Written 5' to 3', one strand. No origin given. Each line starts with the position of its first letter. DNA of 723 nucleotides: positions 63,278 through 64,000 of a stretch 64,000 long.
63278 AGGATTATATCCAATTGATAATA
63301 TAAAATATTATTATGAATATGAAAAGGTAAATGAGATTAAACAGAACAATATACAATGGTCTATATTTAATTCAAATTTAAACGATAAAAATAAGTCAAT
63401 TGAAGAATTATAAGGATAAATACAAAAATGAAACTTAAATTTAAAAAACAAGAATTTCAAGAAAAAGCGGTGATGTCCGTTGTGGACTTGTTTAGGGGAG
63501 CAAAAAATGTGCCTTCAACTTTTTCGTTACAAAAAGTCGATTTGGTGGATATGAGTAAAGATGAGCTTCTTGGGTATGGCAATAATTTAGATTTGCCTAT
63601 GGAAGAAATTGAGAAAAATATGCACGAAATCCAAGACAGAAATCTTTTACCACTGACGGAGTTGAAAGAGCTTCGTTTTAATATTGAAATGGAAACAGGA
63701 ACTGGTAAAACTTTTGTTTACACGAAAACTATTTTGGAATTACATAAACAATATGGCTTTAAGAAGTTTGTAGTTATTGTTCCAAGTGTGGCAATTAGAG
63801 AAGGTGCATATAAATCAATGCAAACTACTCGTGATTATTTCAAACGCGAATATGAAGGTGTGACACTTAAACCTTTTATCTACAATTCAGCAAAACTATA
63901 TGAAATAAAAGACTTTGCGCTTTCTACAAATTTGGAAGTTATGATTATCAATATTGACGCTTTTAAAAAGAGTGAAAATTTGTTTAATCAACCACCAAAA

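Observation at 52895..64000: Ten-gene coupled operon joining a MORC-like GHKL ATPase module and an SNF2 helicase to a split type III R-M pair: candidate undescribed composite defence system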

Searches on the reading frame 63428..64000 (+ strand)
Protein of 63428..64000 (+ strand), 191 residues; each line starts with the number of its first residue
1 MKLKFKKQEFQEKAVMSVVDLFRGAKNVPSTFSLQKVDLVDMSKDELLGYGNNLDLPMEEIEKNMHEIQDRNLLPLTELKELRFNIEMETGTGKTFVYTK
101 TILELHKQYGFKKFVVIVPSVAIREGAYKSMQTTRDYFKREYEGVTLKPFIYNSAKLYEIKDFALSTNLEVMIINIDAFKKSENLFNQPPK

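Call 5: search_protein_families(library=padloc, proteins=[window:63428-64000:+], max_evalue=0.01)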
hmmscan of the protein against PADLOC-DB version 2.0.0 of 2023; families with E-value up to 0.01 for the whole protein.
window:63428-64000:+ (191 aa): 7 families
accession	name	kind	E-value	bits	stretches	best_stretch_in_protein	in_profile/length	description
PDLC03647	REase_III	-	4.7e-57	191.8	1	1-187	1-193/989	Type III restriction enzyme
PDLC03649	REase_III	-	2.3e-24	83.4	1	2-157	4-152/973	Type III restriction enzyme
PDLC02706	PbeA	-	0.0003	17.5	1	87-123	291-327/722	PbeA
PDLC01763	Cas3b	-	0.00032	17.5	1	68-133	249-315/762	-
PDLC03651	REase_III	-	0.00084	15.5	1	80-132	69-119/873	Type III restriction enzyme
PDLC01765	Cas3c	-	0.0063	13.5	1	59-130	162-232/612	-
PDLC02707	PbeA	-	0.0083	12.7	1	86-133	273-320/672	PbeA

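Call 6: search_protein_families(library=pfam, proteins=[window:63428-64000:+], max_evalue=0.01)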
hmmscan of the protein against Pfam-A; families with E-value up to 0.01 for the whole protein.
window:63428-64000:+ (191 aa): 2 families
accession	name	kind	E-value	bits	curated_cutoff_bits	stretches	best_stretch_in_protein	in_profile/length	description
PF04851.21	ResIII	-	2.2e-12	47.6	22.5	1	79-183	21-114/164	Type III restriction enzyme, res subunit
PF00270.35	DEAD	-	2.3e-05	24.7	26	1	83-148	16-77/167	DEAD/DEAH box helicase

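Call 7: search_protein_families(library=ncbifam, proteins=[window:63428-64000:+], max_evalue=0.01)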
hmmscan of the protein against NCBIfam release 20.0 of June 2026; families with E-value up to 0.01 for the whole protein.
window:63428-64000:+ (191 aa): 1 family
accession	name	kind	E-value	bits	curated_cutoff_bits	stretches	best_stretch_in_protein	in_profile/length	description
NF012027.0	PRK15483.1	equivalog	2.3e-27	95.3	564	1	1-156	1-136/986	type III restriction-modification system endonuclease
